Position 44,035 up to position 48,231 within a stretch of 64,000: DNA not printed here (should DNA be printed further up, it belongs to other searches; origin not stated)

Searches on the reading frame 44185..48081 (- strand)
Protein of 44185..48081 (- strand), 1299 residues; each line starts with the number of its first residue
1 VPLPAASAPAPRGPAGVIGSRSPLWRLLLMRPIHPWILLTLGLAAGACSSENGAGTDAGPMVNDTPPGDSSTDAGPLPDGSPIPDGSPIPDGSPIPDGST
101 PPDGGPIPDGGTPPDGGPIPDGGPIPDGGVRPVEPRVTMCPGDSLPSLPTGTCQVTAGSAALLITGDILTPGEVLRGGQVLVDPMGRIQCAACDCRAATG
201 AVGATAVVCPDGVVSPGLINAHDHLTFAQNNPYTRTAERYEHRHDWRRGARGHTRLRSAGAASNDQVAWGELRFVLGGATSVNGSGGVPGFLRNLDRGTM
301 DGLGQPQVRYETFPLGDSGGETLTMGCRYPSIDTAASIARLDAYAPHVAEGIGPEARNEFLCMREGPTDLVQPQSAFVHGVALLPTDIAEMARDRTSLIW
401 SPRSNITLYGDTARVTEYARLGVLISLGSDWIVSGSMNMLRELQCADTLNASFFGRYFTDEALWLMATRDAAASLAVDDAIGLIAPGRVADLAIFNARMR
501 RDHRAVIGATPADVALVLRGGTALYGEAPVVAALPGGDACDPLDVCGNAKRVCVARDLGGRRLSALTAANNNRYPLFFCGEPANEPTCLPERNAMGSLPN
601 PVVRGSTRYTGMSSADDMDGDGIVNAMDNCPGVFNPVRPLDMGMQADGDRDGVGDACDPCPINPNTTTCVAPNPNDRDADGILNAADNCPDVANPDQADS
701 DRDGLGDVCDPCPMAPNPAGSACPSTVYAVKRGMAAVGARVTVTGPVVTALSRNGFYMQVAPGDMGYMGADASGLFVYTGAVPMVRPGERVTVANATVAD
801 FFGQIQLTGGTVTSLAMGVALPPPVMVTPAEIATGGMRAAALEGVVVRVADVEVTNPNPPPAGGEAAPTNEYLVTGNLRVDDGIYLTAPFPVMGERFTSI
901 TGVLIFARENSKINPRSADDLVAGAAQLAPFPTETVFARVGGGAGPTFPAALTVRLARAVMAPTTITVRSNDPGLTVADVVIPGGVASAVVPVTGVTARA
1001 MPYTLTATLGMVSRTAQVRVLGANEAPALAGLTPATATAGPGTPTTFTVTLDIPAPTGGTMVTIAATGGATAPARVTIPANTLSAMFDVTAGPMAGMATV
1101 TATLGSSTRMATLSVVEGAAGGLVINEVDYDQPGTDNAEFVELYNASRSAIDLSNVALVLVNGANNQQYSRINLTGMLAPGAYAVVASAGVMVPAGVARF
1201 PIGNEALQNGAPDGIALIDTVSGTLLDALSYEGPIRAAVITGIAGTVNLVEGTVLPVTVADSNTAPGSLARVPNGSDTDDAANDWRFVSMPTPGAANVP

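Call 55: search_protein_families(library=pfam, max_evalue=0.001, proteins=[window:44185-48081:-])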
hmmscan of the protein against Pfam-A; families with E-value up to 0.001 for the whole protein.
window:44185-48081:- (1299 aa): 4 families
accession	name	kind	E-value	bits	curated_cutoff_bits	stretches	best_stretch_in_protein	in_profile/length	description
PF00932.25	LTD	-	2e-15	57.5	34.3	1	1119-1232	4-108/109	Lamin Tail Domain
PF01979.26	Amidohydro_1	-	1.2e-11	44.9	25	1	374-506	192-326/345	Amidohydrolase family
PF02412.23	TSP_3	-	5e-10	39.3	25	2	647-697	2-36/36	Thrombospondin type 3 repeat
PF07969.17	Amidohydro_3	-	2.1e-07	31.2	29.7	1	379-522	312-469/472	Amidohydrolase family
